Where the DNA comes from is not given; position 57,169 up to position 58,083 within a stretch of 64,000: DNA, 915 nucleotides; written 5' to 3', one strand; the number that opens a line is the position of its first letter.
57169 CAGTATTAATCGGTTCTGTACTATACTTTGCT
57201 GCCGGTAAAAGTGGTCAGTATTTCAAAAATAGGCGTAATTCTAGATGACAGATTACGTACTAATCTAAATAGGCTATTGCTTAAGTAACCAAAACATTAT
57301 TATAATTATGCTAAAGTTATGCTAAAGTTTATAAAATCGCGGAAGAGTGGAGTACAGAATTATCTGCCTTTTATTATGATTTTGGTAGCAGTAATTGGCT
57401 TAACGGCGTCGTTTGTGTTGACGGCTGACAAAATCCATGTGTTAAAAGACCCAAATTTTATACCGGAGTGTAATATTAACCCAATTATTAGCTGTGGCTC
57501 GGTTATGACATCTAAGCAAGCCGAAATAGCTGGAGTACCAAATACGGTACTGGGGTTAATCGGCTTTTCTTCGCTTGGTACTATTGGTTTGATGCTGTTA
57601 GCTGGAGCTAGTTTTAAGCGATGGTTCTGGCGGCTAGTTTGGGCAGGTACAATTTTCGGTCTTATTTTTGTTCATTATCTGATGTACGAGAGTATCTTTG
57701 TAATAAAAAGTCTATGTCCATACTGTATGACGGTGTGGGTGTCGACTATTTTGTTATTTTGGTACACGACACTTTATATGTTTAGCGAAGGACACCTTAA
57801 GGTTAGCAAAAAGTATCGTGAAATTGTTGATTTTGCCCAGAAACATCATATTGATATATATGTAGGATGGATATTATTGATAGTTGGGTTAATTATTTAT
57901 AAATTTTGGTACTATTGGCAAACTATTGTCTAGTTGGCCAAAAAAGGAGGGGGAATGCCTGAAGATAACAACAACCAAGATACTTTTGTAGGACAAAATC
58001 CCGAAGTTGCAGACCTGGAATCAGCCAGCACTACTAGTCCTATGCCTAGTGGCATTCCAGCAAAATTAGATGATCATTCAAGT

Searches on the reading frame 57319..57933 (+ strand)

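Call 71: search_protein_families(library=pfam, proteins=[window:57319-57933:+], max_evalue=0.001)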
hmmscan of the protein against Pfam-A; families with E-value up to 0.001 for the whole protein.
window:57319-57933:+ (204 aa): 1 family
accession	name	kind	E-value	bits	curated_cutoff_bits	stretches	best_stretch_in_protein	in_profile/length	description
PF07884.19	VKOR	-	3.1e-43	147.5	27.5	1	19-151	2-134/134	Vitamin K epoxide reductase family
